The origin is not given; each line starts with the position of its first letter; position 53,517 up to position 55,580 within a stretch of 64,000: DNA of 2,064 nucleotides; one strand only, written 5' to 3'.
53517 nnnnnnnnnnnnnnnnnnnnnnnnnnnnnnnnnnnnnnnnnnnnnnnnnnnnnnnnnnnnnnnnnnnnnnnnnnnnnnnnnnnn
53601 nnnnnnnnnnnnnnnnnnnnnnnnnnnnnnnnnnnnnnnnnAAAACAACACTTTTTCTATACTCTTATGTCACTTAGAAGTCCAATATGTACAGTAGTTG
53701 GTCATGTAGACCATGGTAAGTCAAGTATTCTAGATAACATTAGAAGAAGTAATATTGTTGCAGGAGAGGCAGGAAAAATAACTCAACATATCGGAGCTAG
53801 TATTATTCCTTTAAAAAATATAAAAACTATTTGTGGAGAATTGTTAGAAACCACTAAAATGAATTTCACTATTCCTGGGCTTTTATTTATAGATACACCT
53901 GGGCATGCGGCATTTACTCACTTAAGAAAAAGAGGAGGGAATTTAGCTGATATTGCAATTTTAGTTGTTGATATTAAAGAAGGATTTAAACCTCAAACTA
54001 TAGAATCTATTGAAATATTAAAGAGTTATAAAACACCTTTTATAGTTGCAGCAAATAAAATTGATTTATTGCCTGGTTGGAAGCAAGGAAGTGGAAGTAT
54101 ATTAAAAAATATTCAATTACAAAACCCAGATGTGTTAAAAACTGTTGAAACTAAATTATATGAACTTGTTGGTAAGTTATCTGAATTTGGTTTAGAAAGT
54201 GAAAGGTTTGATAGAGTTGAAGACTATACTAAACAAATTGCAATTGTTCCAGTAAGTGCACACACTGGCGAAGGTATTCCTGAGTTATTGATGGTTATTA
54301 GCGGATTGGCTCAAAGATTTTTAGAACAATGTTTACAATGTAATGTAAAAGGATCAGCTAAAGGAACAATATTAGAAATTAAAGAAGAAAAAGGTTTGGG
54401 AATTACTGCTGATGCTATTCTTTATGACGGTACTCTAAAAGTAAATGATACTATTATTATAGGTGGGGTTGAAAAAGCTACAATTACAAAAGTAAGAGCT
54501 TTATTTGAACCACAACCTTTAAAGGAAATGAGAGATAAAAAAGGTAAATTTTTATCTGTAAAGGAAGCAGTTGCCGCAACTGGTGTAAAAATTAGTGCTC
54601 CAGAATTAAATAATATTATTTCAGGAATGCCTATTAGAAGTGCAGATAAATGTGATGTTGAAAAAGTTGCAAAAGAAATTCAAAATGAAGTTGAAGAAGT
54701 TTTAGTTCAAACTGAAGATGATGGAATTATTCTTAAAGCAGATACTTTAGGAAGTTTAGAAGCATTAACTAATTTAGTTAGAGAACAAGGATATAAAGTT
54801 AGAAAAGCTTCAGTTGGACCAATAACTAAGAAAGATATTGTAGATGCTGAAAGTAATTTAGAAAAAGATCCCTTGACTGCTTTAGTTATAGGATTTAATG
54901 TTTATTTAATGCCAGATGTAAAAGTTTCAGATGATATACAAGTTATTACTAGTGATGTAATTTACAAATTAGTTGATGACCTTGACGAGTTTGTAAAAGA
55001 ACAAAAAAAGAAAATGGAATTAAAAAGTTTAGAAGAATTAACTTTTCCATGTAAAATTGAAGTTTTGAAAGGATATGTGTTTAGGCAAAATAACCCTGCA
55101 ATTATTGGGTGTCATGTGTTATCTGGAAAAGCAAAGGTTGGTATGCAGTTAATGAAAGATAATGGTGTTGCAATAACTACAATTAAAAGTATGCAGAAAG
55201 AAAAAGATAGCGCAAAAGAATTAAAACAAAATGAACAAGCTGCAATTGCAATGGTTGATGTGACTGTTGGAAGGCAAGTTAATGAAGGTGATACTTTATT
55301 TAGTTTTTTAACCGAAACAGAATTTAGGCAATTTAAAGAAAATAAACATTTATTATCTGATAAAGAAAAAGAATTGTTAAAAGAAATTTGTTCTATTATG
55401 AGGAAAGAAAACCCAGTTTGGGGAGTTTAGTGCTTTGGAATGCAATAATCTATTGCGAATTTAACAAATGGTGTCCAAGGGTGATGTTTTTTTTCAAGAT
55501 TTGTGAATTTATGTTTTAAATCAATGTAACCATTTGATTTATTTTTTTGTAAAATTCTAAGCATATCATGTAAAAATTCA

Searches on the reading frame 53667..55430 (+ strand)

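Call 34: search_protein_families(library=pfam, proteins=[window:53667-55430:+])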
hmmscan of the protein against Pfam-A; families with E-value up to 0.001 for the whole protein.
window:53667-55430:+ (587 aa): 8 families
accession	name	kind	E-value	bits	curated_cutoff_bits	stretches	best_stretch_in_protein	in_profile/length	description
PF00009.33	GTP_EFTU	-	9.1e-33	113.9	26.5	1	6-213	4-184/188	Elongation factor Tu GTP binding domain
PF14578.12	GTP_EFTU_D4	-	2e-21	76.1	23.8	1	461-544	2-85/86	Elongation factor Tu domain 4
PF11987.13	IF-2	-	1.8e-16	60.5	27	1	335-439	9-116/117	Translation-initiation factor 2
PF03144.31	GTP_EFTU_D2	-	2.3e-10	41.2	30.3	1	247-323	3-72/73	Elongation factor Tu domain 2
PF01926.29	MMR_HSR1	-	2.4e-07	31.3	21.9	1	9-131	3-113/113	50S ribosome-binding GTPase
PF22042.2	EF-G_D2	-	4.4e-06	27.1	27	1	231-281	2-51/84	Elongation factor G domain 2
PF03029.23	ATP_bind_1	-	0.00021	21.6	27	0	71-213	92-236/240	Conserved hypothetical ATP binding protein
PF00350.29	Dynamin_N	-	0.00039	20.9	27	0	10-40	3-33/168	Dynamin family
